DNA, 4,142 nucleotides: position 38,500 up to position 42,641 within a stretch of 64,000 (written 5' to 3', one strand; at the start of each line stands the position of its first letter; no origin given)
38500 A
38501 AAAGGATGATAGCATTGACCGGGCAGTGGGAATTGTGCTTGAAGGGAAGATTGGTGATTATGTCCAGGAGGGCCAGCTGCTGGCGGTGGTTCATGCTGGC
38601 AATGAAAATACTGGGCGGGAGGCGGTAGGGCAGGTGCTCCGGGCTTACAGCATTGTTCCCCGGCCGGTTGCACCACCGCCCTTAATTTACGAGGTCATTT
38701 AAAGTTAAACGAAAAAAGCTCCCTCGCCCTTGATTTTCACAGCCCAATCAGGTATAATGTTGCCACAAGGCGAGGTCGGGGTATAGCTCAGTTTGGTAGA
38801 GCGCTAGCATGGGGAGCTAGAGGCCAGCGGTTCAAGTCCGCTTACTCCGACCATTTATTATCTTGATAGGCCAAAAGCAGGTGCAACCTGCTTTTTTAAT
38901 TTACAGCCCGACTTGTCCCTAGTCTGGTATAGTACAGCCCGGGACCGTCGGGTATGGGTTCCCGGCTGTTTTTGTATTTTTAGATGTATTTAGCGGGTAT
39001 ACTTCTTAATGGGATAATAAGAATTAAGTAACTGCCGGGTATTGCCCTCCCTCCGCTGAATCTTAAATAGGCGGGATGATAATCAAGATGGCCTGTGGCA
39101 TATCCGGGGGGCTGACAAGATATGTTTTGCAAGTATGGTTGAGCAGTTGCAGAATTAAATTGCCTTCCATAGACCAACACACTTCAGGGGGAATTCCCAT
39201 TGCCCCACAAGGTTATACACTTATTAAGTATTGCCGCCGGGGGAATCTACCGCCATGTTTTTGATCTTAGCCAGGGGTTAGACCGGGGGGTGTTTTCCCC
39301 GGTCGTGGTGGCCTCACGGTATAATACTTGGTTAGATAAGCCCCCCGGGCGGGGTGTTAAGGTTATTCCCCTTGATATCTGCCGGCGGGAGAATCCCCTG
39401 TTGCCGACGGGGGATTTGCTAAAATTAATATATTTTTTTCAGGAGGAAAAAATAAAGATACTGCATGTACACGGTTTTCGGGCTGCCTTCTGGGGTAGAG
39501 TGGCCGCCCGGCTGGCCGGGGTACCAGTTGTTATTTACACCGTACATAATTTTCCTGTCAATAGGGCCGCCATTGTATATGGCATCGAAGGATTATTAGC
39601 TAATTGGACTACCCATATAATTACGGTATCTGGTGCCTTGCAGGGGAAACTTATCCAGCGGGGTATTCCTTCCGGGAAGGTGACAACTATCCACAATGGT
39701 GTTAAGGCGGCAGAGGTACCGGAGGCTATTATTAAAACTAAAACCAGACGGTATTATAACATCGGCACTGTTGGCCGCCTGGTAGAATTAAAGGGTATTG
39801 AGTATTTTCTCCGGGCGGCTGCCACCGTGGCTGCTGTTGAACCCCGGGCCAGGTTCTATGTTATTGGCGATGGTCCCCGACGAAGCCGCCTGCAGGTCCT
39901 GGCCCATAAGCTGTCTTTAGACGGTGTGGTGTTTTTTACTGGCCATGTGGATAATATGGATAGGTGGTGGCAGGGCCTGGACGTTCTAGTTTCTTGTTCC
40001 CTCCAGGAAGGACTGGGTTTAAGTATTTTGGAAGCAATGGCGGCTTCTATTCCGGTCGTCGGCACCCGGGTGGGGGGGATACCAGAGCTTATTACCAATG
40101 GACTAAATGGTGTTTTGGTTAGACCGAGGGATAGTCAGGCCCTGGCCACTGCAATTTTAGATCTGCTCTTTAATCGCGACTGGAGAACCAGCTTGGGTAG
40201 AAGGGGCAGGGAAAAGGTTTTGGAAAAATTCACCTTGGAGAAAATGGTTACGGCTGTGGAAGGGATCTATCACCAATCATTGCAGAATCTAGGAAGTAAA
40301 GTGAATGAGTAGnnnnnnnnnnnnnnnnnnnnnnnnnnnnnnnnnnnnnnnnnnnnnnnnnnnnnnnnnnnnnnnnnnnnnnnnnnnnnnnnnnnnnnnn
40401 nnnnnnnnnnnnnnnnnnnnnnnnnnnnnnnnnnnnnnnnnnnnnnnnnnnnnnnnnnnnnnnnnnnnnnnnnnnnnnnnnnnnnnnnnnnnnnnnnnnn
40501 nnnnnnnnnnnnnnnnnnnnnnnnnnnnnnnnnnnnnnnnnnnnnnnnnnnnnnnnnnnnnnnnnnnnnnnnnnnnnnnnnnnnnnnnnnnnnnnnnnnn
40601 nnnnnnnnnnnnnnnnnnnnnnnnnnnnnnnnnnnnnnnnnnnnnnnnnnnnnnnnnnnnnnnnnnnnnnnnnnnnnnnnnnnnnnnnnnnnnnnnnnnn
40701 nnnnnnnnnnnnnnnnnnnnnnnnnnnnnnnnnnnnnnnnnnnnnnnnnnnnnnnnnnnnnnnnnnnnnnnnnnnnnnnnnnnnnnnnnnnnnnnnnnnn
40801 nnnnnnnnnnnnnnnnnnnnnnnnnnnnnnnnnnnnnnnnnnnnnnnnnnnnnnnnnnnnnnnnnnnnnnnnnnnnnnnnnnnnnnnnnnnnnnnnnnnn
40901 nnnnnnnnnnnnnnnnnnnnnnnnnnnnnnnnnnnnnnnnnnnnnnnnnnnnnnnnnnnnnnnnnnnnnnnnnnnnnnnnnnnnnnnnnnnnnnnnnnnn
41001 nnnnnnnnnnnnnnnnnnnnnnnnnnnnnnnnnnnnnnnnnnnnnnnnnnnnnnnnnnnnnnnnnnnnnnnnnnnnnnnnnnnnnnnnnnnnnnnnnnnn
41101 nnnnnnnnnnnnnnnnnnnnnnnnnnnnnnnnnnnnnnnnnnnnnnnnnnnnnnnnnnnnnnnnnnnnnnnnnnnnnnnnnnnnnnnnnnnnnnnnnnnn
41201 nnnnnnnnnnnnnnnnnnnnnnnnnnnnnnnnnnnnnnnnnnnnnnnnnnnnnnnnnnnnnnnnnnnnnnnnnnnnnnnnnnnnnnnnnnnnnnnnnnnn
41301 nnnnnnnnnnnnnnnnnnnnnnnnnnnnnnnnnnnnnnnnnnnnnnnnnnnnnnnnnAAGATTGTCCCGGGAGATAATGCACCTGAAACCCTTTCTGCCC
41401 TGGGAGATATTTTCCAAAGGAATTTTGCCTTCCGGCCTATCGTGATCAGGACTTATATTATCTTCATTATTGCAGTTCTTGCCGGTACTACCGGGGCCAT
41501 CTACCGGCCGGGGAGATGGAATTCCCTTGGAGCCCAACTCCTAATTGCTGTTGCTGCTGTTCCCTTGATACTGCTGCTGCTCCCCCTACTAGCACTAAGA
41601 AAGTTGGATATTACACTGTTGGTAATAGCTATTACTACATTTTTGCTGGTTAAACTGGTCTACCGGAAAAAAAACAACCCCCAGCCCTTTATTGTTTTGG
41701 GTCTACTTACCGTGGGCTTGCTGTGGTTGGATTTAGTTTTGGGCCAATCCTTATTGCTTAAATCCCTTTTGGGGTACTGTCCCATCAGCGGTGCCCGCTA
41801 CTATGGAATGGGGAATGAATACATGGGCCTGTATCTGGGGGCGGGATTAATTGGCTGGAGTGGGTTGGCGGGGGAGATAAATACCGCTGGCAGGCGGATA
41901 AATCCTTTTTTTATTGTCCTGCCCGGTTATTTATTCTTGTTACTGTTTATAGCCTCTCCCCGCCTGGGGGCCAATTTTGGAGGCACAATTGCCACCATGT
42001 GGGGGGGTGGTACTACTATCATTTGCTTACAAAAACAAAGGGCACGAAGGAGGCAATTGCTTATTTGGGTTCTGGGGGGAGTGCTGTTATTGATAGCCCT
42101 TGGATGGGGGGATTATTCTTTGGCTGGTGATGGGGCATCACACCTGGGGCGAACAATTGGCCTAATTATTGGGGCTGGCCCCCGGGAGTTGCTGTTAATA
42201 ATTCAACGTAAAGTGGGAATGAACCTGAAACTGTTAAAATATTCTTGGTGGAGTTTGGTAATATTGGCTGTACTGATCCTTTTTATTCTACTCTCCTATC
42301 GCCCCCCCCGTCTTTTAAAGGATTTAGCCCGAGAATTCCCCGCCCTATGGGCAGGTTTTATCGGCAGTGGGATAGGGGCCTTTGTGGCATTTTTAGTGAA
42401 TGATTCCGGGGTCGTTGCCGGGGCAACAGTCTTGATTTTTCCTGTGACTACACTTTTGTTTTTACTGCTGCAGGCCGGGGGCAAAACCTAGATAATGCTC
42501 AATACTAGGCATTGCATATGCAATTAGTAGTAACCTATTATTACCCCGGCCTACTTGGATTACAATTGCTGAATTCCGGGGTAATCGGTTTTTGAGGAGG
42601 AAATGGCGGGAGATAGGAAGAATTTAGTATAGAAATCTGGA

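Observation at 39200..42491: GT4 glycosyltransferase translationally coupled to a 728-aa membrane protein with a large extracytoplasmic N-domain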

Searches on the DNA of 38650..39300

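Call 85: search_rna_families(source=window, start=38650, end=39300, threshold=evalue, max_evalue=1)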
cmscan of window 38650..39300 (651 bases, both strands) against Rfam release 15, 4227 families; matches with E-value up to 1: 2.
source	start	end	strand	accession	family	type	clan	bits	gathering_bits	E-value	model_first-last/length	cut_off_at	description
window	38777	38850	+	RF00005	tRNA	Gene; tRNA;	CL00001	65.3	29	6.1e-14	1-71/71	no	tRNA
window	38947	39054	+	RF00642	mir-23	Gene; miRNA;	-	18.9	52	0.35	1-73/73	no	mir-23 microRNA precursor family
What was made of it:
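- Tried and rejected: Rfam found none (call 85).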

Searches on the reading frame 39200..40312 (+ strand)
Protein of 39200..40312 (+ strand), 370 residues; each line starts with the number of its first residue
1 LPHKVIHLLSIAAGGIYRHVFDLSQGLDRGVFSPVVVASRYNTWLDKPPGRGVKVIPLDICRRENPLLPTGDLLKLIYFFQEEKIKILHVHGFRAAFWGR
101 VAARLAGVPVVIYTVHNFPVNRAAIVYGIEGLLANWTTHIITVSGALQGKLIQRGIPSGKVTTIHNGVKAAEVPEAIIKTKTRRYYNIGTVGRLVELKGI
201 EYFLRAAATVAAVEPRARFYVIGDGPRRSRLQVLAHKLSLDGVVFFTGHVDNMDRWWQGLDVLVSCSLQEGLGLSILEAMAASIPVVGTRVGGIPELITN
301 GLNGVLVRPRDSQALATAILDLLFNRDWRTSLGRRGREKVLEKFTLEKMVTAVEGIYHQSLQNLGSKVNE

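Call 3: search_protein_families(library=pfam, proteins=[window:39200-40312:+], max_evalue=1)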
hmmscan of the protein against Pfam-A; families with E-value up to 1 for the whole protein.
window:39200-40312:+ (370 aa): 7 families
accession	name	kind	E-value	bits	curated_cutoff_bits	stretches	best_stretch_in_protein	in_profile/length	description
PF13692.12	Glyco_trans_1_4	-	5.9e-39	134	27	1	187-323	3-140/142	Glycosyl transferases group 1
PF00534.26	Glycos_transf_1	-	1.6e-35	122.7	26.4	1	187-338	17-171/172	Glycosyl transferases group 1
PF13439.12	Glyco_transf_4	-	4.8e-21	75.9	28.5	1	14-169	2-167/170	Glycosyltransferase Family 4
PF13579.12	Glyco_trans_4_4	-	2.4e-20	73.9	29.7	1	14-167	1-158/158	Glycosyl transferase 4-like domain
PF20706.3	GT4-conflict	-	1.3e-09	38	26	1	157-305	170-327/385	Family 4 Glycosyltransferase in conflict systems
PF13477.12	Glyco_trans_4_2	-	4.3e-07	30.6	23.4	1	18-117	11-108/139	Glycosyl transferase 4-like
PF13524.12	Glyco_trans_1_2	-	3.2e-06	27.6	25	1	215-352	13-141/144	Glycosyl transferase-like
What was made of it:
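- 39200..40312 (+): GT4-family (GT-B, retaining-type) glycosyltransferase, 370 aa, predicted cytoplasmic. An E-x7-E motif (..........) is present. Pfam PF13692 at 5.9e-39, PF00534 at 1.6e-35, PF13439 at 4.8e-21 (call 3).
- On GT4 glycosyltransferases (the upstream gene): PF13439/PF13579 cover residues 14-169 and PF00534/PF13692 cover 187-338 (call 3).
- Checked: GT4 assignment is strong: Glyco_trans_1_4 at 5.9e-39 and Glyco_transf_4 at 4.8e-21 (call 3).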

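Call 4: search_protein_families(library=ncbifam, proteins=[window:39200-40312:+], max_evalue=1)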
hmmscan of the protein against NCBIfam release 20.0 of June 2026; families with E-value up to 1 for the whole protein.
window:39200-40312:+ (370 aa): 46 families (the best 25 are shown)
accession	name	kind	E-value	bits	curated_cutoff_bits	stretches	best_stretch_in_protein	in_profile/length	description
TIGR03088.1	stp2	hypoth_equivalog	9.4e-47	159.8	409.05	1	6-361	5-374/374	TIGR03088 family PEP-CTERM/XrtA system glycosyltransferase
NF041876.1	EPS_EpsE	equivalog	4.9e-32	111.6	400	1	180-348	209-384/389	exopolysaccharide biosynthesis GT4 family glycosyltransferase EpsE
TIGR03999.1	thiol_BshA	equivalog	7e-31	107.5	273.7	1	135-361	143-374/375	N-acetyl-alpha-D-glucosaminyl L-malate synthase BshA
TIGR04063.1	stp3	hypoth_equivalog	2.5e-28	99.1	442.05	1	129-361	150-396/397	TIGR04063 family PEP-CTERM/XrtA system glycosyltransferase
TIGR04157.1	glyco_rSAM_CFB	subfamily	7.2e-23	81.2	400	1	137-356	170-405/406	TIGR04157 family glycosyltransferase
TIGR03449.1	mycothiol_MshA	equivalog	3.3e-22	78.9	462.5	1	188-362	223-405/406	D-inositol-3-phosphate glycosyltransferase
TIGR02149.1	glgA_Coryne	subfamily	5.1e-22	78.5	302.4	1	83-358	82-388/391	glycogen synthase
NF047684.1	TeichurnBiosyTuaC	equivalog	1.3e-21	77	550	1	190-360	224-389/391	teichuronic acid biosynthesis protein TuaC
NF038011.1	PelF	equivalog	4.3e-21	75.5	100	1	137-357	258-489/489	GT4 family glycosyltransferase PelF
NF011726.0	PRK15179.1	equivalog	5e-19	68.1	733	1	186-353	518-687/694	Vi polysaccharide biosynthesis protein TviE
TIGR04005.1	wcaL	equivalog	2e-18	66.5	537.6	1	141-349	179-395/406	colanic acid biosynthesis glycosyltransferase WcaL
NF047880.1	glyco_SdgA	exception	7.5e-18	64.4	800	1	141-347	272-477/488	serine-aspartate repeat adhesin O-glycosyltransferase SdgA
NF053787.1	GlcN_PG_synth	equivalog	4.4e-17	62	480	1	251-359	253-358/361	N-acetylglucosaminyl phosphatidylglycerol synthase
NF050056.1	ProtGlycPglH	equivalog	3.8e-16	59.1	600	1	178-339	172-333/354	GalNAc-alpha-(1->4)-GalNAc-alpha-(1->3)-diNAcBac-PP-undecaprenol alpha-1,4-N-acetyl-D-galactosaminyltransferase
NF041010.1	glycosy_Agl16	equivalog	2.2e-15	56.4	575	1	13-360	14-351/352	glycosylation protein Agl16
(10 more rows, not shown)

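Call 39: search_solved_structures(query=window:39200-40312:+, max_evalue=1e-10)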
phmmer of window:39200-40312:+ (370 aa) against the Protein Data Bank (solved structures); distinct sequences matched with E-value up to 1e-10: 13.
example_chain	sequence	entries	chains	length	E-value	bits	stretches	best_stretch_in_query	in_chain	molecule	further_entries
2jjm_A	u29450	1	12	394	1.1e-26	97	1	75-362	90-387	GLYCOSYL TRANSFERASE, GROUP 1 FAMILY PROTEIN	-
3mbo_A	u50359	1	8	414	1.3e-26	96.8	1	75-362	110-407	Glycosyltransferase, group 1 family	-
5i45_A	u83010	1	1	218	1e-21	80.7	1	184-361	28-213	Glycosyl transferases group 1 family protein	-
5d00_A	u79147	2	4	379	1.2e-19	73.9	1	137-358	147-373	N-acetyl-alpha-D-glucosaminyl L-malate synthase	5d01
7qnt_AAA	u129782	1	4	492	7.5e-19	71.3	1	188-351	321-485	TarM(Se)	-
7qd7_AAA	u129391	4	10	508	8e-19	71.2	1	188-351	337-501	TarM(Se)_G117R | TarM(Se)_G117R-4RboP | TarM(Se)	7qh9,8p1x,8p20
6kih_A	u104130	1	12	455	4.6e-17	65.4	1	191-359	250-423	Tll1590 protein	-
4x6l_A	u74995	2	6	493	3.8e-16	62.4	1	161-350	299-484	TarM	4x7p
4x7m_A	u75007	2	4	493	3.8e-16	62.4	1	161-350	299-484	TarM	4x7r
4wac_A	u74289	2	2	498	3.9e-16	62.4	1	161-350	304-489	Glycosyl transferase, group 1 family protein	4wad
6d9t_A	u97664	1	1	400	6.7e-15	58.3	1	76-363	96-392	Glycosyl transferase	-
6n1x_A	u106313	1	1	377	1.2e-14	57.5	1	76-361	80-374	Glycosyltransferase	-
3okc_A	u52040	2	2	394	7.1e-11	45.1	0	191-356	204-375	GDP-mannose-dependent alpha-(1-6)-phosphatidylinositol monomannoside mannosyltransferase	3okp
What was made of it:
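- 39200..40312 (+): Closest solved structures are BshA (2jjm, 3mbo) and TarM (call 39).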

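Call 90: search_protein_families(library=padloc, proteins=[window:39200-40312:+], max_evalue=0.01)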
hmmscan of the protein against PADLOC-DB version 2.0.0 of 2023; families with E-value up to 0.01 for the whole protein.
window:39200-40312:+ (370 aa): 0 families
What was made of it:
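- Tried and rejected: There are no PADLOC hits, the context is housekeeping, and the hit overlaps the generic GT4 domains (calls 3, 90).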

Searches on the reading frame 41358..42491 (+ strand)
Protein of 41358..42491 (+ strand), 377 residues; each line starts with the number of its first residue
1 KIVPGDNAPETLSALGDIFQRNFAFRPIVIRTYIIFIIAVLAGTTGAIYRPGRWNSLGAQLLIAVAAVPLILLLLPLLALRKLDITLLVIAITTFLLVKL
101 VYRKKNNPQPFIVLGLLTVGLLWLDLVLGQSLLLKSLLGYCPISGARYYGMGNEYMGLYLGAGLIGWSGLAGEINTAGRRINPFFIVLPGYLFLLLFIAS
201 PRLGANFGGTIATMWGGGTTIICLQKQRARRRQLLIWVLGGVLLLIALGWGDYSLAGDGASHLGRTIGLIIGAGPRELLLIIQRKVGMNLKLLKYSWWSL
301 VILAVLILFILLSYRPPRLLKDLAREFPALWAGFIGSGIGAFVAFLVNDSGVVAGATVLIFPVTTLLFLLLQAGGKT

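Call 44: predict_structure(alignment_id=A2)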
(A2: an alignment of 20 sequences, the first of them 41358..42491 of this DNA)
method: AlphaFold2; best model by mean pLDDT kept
length: 377 residues; sequences in the alignment: 20
mean_pLDDT: 87.5   pTM: 0.88
mean pLDDT of the five models: 87.5, 87.1, 86.6, 86.2, 86.0
residues with pLDDT >= 90: 196; 70-90: 150; 50-70: 30; < 50: 1
segments of 3 or more residues with pLDDT < 50: none
pLDDT, mean of each block of 10 residues (from residue 1): 64 86 92 97 92 89 98 93 95 97 88 97 91 86 65 92 97 85 90 90 81 93 76 80 82 73 78 86 87 91 94 76 90 96 91 95 96 74
secondary structure, 60 per line:
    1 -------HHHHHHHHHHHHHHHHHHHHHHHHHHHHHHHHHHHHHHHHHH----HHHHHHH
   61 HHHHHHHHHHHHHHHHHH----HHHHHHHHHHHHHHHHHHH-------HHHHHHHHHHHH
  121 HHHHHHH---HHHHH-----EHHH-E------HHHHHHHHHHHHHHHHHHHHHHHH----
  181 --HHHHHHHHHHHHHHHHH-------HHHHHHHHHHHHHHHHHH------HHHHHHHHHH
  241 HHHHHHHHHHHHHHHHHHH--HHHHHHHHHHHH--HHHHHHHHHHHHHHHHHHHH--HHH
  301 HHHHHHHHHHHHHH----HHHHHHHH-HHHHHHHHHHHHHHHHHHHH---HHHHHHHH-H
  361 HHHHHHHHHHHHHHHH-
elements in order: H8-49 H54-78 H83-101 H109-127 H131-135 H153-176 H183-199 H207-224 H231-259 H262-273 H276-295 H298-314 H319-326 H328-347 H351-358 H360-376
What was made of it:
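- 41379..42485 (+): MP residues 359-727: 11-helix membrane domain. One linking helix is followed by 10 helices in RodA-like order, giving a WaaL/RodA/FtsW-like fold. Domain-only AF2 model, pLDDT 87.5 (call 44).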

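Call 53: search_protein_representatives(alignment_id=A2)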
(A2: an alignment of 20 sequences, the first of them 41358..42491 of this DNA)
Query: 20 sequences, 381 profile positions. Proteins with E-value up to 0.001 (for the whole library): 4581; up to 1e-10: 3814; up to 1e-30: 2073. The best 150 are listed.
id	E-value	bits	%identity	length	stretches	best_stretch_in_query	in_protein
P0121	1.0e-139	482.3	-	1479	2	5-370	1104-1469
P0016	9.6e-135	465.9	-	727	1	2-377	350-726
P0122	1.8e-132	458.5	-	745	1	3-376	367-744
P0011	5.4e-131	453.6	-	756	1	2-379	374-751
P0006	3.0e-124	431.4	-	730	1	2-372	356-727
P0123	1.9e-123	428.8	-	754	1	3-374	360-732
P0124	1.4e-122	425.9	-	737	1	3-377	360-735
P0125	2.7e-122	425.0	-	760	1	10-378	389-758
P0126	2.5e-121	421.8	-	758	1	6-376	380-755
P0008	3.0e-121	421.5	-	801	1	7-374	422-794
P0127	1.0e-120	419.8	-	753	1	8-375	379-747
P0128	7.1e-120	417.0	-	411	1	4-376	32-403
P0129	1.7e-119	415.8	-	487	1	3-374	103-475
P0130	1.7e-119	415.7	-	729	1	7-377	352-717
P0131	2.8e-119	415.1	-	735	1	2-373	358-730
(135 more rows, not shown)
